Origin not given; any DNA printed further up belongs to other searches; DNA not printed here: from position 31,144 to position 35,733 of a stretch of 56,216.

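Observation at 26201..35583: Oversized AddAB-type helicase-nuclease pair in an archaeal genome, with Cys-flanked nuclease domains in both subunits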

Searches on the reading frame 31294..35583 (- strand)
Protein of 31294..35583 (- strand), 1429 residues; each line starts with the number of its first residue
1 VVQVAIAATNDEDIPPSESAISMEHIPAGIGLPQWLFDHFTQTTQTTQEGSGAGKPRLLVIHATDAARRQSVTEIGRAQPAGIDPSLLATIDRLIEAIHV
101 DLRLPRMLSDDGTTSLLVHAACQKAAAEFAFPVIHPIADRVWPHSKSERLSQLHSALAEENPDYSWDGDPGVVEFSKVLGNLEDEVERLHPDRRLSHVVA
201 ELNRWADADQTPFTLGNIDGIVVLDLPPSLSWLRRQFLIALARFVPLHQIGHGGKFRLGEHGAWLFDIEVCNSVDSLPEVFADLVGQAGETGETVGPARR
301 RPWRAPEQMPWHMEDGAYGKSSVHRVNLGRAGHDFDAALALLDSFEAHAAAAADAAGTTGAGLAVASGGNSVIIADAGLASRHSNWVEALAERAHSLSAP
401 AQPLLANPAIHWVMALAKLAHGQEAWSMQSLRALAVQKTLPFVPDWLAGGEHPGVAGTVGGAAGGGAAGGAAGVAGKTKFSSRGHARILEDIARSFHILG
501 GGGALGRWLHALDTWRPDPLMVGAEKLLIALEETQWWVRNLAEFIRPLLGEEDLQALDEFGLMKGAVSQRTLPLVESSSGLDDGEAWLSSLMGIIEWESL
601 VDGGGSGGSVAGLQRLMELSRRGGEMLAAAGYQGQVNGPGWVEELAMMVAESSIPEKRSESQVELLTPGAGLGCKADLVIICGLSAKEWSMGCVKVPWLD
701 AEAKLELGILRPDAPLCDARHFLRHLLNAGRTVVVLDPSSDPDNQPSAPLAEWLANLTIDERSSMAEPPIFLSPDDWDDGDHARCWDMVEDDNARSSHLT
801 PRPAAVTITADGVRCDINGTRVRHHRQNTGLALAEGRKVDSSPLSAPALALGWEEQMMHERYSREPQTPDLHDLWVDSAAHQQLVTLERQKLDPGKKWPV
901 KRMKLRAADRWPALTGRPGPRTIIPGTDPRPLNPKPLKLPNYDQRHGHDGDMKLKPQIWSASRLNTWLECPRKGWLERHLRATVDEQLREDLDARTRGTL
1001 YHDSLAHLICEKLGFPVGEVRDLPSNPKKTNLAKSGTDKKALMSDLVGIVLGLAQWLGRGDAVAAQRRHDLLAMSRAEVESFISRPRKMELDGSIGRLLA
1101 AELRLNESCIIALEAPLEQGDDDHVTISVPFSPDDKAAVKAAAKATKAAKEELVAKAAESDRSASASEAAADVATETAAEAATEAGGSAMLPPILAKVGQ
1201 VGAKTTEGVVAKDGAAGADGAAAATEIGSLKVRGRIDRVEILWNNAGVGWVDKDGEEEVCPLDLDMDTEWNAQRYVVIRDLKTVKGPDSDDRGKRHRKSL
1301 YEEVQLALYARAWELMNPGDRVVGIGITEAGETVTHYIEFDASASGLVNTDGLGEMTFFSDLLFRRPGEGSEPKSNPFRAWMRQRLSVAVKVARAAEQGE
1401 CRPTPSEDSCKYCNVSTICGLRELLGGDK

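Call 3: search_protein_families(library=pfam, proteins=[window:31294-35583:-], max_evalue=0.1)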
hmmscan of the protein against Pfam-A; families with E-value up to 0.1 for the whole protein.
window:31294-35583:- (1429 aa): 1 family
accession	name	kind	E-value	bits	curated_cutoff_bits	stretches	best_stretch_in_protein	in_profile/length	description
PF12705.13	PDDEXK_1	-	3.2e-19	70.3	22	2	1271-1419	133-246/247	PD-(D/E)XK nuclease superfamily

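Call 4: search_protein_families(library=ncbifam, proteins=[window:31294-35583:-], max_evalue=0.1)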
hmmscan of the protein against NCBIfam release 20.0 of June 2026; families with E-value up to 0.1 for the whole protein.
window:31294-35583:- (1429 aa): 2 families
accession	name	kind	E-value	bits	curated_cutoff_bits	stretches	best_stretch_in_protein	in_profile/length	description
TIGR03623.1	TIGR03623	subfamily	3.5e-05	22.2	299.6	1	1223-1419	728-874/876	probable DNA repair protein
TIGR00372.1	cas4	equivalog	0.0019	18.1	65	0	1386-1420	144-179/180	CRISPR-associated protein Cas4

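Call 5: search_protein_families(library=padloc, proteins=[window:31294-35583:-], max_evalue=0.1)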
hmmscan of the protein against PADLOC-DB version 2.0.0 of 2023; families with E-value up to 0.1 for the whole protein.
window:31294-35583:- (1429 aa): 4 families
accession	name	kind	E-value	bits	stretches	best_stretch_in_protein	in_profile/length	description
PDLC00943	Cas4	-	0.0005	18.1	0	1386-1420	144-179/180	CRISPR-associated protein Cas4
PDLC00944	Cas4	-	0.005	15.1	0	1380-1419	137-176/177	Cas4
PDLC02034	Cas4d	-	0.012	13.3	0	1378-1419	139-180/192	-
PDLC01250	Cas4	-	0.034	12.4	0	1388-1419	137-167/168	"CAS-I,CAS-II,CAS-III,CAS-IV,CAS-V,CAS-VI; acquisition_associated"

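Call 10: find_homologous_proteins(query=window:31294-35583:-, max_evalue=0.00001)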
Query window:31294-35583:- (1429 aa): 7 proteins with E <= 0.00001 among 8000 candidates.
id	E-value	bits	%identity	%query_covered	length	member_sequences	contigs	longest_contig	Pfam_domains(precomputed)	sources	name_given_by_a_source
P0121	0.0e+0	3037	94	98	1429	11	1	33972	PF12705.14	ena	-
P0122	0.0e+0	2472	77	100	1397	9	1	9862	PF12705.14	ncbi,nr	ncbi:MAG TPA: hypothetical protein EYN88_04010, partial [Candidatus Poseidoniales archaeon]|nr:hypot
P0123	0.0e+0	2406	76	98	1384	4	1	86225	PF12705.14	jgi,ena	-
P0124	0.0e+0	1660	55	81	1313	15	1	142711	PF12705.14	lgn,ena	-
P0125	0.0e+0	1553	52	79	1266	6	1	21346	PF12705.14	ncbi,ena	-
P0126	0.0e+0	1169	43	79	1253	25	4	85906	PF12705.14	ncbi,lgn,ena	-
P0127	6.4e-215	735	34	99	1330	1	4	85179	PF12705.14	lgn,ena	-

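Call 13: search_solved_structures(query=window:31294-35583:-, max_evalue=1, show_alignments=3)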
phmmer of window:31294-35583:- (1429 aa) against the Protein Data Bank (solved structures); distinct sequences matched with E-value up to 1: 0.

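Call 18: find_homologous_proteins(query=A1, max_evalue=0.001)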
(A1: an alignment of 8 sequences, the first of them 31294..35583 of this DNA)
Query A1 (8 sequences) (1429 aa, profile of the alignment): 7 proteins with E <= 0.001 among 8000 candidates.
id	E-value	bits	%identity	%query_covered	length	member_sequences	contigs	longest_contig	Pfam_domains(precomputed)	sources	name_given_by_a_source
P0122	0.0e+0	2418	77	100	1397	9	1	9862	PF12705.14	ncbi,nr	ncbi:MAG TPA: hypothetical protein EYN88_04010, partial [Candidatus Poseidoniales archaeon]|nr:hypot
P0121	0.0e+0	2401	94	98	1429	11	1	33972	PF12705.14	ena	-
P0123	0.0e+0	2384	76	98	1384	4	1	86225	PF12705.14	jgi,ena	-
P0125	0.0e+0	2187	52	79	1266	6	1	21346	PF12705.14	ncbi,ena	-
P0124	0.0e+0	2182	55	81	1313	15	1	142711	PF12705.14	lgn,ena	-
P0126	0.0e+0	2023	43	79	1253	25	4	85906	PF12705.14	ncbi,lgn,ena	-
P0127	0.0e+0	1958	34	99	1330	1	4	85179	PF12705.14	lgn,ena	-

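Call 19: search_solved_structures(query=A1, max_evalue=10, show_alignments=4)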
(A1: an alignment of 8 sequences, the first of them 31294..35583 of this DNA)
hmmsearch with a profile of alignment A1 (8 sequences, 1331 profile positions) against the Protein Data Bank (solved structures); distinct sequences matched with E-value up to 10: 2.
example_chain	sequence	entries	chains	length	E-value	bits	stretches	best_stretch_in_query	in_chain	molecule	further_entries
5k3j_A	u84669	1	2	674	0.97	10.3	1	228-326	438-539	Acyl-coenzyme A oxidase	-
3ufx_B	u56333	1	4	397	2.2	9.1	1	276-342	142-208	Succinyl-CoA synthetase beta subunit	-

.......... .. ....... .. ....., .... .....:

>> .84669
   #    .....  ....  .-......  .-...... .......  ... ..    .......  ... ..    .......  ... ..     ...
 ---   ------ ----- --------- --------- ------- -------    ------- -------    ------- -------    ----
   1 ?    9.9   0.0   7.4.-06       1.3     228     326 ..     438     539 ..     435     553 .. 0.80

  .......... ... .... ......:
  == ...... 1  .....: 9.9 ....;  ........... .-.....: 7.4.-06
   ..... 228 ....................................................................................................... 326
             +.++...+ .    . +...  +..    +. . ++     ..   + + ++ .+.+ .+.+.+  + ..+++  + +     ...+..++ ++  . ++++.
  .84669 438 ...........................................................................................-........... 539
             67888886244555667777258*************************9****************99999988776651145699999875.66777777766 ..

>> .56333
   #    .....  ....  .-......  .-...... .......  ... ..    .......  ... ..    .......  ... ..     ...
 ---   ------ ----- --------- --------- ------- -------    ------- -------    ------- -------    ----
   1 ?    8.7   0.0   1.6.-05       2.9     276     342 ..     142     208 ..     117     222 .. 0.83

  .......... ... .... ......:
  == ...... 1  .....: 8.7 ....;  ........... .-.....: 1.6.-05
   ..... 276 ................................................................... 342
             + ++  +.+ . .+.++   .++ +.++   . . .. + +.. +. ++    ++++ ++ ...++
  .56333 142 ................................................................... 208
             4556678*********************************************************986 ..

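Call 50: find_related_loci(query=A1, collection=genome_contigs, flank=6000)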
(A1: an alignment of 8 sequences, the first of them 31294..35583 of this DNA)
Query A1 (1429 aa) in genome_contigs; peptide patterns used: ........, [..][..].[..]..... (x = any residue, [..] = any of these).
410 stretches matched a pattern; 231 encode a relative of the query (tblastn E <= 1e-3); the best 80 are kept; 80 distinct loci.
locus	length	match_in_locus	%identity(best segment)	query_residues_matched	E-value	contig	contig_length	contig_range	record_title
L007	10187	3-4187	75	21-1429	0e+0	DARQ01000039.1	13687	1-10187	MAG TPA_asm: Euryarchaeota archaeon UBA60 UBA60_contig_82740, whole genome shotgun sequence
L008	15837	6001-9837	55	12-1427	0e+0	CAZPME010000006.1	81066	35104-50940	MAG TPA_asm: uncultured Candidatus Poseidoniales archaeon isolate SRP260945_co1_349 genome assembly, contig: NODE_277_le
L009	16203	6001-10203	33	31-1429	0e+0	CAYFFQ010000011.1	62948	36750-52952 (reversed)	MAG TPA_asm: uncultured Candidatus Poseidoniales archaeon isolate ERP019367_co1_102 genome assembly, contig: NODE_564_le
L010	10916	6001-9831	35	4-1429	4e-171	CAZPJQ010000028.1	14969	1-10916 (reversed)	MAG TPA_asm: uncultured Candidatus Poseidoniales archaeon isolate SRP092902_co1_78 genome assembly, contig: NODE_6236_le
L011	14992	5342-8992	31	18-1421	2e-170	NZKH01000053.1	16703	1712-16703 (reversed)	MAG: Methanobacteriota archaeon isolate IN961 MHASMcontig_99968, whole genome shotgun sequence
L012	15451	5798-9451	31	17-1421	2e-167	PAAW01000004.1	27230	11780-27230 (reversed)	MAG: Methanobacteriota archaeon isolate NAT135 MHASMcontig_3673, whole genome shotgun sequence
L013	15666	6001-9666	30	13-1421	6e-165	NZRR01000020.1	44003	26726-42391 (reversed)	MAG: Methanobacteriota archaeon isolate EAC30 62346, whole genome shotgun sequence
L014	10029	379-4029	31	18-1421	3e-163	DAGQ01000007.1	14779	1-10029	MAG TPA_asm: Euryarchaeota archaeon UBA596 UBA596_contig_59869, whole genome shotgun sequence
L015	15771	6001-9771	34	20-1429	6e-160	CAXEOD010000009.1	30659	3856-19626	MAG TPA_asm: uncultured Candidatus Poseidoniales archaeon isolate ERR599008_concoct_30 genome assembly, contig: ERZ83813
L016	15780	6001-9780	32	17-1429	9e-158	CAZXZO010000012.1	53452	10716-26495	MAG TPA_asm: uncultured Candidatus Poseidoniales archaeon isolate binchicken_co46_552 genome assembly, contig: NODE_1015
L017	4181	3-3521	36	98-1429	3e-161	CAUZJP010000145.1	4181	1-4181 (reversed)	MAG: Candidatus Thalassarchaeaceae archaeon isolate CB11b_AW.8 genome assembly, contig: Ga0310124_10019919, whole genome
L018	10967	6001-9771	33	20-1429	2e-154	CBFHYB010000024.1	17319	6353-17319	MAG: Candidatus Thalassarchaeaceae archaeon isolate AGTU_5_bin_47_strict genome assembly, contig: AGTU_5_bin_47_strict_c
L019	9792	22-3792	33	20-1429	5e-154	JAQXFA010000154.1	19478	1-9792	MAG: Candidatus Thalassarchaeaceae archaeon isolate cluster2-bin.16 k141_729578, whole genome shotgun sequence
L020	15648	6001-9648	29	17-1419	2e-148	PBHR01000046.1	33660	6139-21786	MAG: Methanobacteriota archaeon isolate SP3024 MHASMcontig_1357578, whole genome shotgun sequence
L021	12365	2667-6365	31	14-1427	5e-147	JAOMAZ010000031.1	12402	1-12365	Deltaproteobacteria bacterium isolate AH-558-G13 AH-558-G13_NODE_31, whole genome shotgun sequence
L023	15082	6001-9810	32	1-1429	7e-158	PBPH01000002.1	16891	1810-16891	MAG: Methanobacteriota archaeon isolate RS368 26921, whole genome shotgun sequence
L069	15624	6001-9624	28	21-1429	4e-121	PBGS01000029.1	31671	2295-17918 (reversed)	MAG: Methanobacteriota archaeon isolate SP3054 96158, whole genome shotgun sequence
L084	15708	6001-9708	31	21-1429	2e-176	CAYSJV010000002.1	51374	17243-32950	MAG TPA_asm: uncultured Candidatus Poseidoniales archaeon isolate SRP077602_co3_858 genome assembly, contig: NODE_527_le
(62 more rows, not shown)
